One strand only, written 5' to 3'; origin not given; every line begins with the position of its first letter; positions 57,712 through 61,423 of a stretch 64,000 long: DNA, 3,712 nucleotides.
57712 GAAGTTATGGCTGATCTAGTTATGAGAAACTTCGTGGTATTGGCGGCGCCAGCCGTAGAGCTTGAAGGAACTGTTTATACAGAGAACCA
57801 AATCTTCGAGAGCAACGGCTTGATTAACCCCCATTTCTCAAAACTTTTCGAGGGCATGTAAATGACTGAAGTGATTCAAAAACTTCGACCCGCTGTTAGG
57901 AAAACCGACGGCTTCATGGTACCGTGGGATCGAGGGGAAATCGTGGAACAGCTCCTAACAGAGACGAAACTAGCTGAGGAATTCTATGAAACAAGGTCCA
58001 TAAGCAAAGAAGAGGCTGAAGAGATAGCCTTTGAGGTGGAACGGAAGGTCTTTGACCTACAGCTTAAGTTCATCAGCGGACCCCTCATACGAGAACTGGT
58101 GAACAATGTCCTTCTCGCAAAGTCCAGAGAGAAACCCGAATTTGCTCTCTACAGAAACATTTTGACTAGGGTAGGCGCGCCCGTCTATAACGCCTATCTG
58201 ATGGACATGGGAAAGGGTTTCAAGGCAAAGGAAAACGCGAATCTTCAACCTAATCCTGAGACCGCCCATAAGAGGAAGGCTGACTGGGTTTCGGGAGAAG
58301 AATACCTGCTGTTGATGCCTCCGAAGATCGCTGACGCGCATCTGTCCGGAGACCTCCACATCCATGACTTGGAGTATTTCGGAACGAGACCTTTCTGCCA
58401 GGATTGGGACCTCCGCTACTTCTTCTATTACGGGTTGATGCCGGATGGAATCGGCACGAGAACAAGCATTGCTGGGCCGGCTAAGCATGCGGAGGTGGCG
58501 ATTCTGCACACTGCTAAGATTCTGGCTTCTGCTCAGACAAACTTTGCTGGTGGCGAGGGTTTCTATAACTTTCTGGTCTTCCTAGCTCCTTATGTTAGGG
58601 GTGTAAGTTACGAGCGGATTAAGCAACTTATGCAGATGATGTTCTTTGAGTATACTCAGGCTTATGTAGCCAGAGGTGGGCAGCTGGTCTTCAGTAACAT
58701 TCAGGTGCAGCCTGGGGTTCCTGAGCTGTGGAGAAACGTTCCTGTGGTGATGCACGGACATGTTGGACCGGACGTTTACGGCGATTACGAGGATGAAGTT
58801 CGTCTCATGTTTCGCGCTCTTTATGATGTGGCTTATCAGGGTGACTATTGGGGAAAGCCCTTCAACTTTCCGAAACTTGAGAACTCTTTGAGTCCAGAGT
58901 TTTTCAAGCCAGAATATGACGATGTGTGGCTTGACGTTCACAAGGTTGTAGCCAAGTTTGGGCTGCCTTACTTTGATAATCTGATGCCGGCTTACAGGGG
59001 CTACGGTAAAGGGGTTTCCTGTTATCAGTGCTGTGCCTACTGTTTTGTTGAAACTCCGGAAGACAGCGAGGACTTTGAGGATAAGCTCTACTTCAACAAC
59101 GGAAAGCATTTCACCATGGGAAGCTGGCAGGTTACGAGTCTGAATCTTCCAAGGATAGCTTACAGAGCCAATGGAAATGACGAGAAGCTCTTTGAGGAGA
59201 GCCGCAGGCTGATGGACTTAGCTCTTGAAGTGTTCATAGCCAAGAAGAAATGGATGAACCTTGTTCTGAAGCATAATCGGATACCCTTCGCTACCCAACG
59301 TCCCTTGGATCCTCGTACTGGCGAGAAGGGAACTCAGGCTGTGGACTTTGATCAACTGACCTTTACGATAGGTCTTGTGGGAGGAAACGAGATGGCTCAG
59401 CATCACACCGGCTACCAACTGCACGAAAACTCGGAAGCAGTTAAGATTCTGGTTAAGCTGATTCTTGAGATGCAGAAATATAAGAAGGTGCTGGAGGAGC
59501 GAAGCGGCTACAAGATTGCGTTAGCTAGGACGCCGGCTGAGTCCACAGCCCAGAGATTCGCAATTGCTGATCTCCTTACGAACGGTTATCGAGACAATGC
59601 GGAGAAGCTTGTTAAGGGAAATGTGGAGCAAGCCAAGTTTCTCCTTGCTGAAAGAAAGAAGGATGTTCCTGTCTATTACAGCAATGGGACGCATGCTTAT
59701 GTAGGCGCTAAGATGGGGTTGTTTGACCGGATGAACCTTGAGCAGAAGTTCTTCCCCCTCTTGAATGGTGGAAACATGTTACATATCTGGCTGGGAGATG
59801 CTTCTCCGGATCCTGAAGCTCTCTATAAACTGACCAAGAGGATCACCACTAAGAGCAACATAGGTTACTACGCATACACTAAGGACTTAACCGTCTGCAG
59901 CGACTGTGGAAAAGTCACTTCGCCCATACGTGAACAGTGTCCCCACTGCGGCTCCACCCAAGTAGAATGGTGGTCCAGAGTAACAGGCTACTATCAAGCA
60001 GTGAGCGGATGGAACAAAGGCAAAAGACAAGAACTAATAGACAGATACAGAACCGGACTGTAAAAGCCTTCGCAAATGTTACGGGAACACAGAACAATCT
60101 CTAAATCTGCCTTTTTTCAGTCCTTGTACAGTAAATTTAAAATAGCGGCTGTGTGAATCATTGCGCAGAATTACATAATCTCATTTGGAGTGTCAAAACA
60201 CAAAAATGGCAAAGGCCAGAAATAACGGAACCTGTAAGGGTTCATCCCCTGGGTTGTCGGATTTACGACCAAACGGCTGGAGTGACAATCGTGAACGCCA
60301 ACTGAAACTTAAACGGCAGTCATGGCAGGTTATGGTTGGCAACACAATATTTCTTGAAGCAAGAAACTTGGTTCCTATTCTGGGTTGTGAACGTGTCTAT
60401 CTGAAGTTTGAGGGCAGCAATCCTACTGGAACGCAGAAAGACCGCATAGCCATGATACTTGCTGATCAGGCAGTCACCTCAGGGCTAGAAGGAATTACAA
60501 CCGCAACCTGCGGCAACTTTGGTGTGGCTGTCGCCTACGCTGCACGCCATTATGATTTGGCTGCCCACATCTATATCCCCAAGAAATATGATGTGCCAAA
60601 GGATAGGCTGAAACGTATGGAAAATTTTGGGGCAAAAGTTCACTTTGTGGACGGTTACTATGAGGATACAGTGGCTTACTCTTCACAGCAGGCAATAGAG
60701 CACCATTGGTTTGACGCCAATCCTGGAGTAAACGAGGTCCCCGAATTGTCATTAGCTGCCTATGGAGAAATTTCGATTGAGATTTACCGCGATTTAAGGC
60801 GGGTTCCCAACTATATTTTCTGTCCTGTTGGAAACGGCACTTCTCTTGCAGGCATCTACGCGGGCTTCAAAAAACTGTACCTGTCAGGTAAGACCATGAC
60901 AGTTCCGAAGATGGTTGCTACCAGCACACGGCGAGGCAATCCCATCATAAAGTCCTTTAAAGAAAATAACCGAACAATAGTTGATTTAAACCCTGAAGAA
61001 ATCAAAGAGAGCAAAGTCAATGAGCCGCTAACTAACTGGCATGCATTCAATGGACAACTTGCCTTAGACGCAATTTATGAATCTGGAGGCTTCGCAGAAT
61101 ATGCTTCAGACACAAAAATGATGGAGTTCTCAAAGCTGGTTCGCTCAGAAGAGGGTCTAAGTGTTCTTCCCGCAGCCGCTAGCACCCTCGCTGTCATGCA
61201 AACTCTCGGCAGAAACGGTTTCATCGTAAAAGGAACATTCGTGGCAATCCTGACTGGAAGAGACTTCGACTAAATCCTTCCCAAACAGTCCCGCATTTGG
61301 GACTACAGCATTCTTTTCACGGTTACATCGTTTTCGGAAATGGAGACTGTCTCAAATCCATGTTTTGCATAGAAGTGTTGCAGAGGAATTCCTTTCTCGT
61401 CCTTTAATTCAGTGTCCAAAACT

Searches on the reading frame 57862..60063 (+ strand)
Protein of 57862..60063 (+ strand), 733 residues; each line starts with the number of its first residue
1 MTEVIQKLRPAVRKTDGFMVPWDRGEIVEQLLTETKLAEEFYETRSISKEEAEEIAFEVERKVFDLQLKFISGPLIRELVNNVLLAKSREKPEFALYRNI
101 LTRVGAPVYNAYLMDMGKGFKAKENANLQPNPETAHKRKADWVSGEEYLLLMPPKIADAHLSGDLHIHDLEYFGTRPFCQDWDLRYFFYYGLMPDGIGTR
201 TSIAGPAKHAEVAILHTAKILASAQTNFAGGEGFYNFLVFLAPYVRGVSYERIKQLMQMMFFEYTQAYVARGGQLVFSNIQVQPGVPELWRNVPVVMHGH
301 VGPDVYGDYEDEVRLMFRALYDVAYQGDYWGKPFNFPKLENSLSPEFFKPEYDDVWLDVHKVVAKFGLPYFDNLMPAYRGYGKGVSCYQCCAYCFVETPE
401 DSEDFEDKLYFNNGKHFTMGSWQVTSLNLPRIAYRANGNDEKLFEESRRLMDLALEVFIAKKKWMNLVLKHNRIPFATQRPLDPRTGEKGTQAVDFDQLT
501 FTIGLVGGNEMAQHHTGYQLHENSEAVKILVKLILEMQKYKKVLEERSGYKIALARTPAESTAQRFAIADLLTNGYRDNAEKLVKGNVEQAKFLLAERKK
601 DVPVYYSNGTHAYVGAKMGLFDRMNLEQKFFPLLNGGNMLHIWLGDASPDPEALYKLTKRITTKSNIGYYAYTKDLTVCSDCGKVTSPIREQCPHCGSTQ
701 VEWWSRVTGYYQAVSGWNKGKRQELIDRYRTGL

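Call 86: search_protein_families(library=pfam, proteins=[window:57862-60063:+], max_evalue=0.0001)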
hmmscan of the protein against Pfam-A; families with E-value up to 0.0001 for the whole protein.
window:57862-60063:+ (733 aa): 2 families
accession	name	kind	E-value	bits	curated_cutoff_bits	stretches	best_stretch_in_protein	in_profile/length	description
PF13597.11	NRDD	-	4.1e-148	494.9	26.2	1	124-729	1-560/562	Anaerobic ribonucleoside-triphosphate reductase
PF12172.15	zf-ChsH2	-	1.8e-05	24.9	23.2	1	677-702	12-37/37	ChsH2, rubredoxin-like zinc ribbon domain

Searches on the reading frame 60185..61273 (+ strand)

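Call 86: search_protein_families(library=pfam, proteins=[window:60185-61273:+], max_evalue=0.0001)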
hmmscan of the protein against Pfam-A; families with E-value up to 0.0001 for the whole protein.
window:60185-61273:+ (362 aa): 1 family
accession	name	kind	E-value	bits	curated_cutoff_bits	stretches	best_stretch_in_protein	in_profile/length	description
PF00291.31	PALP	-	2e-53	182.1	35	1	51-358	5-295/295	Pyridoxal-phosphate dependent enzyme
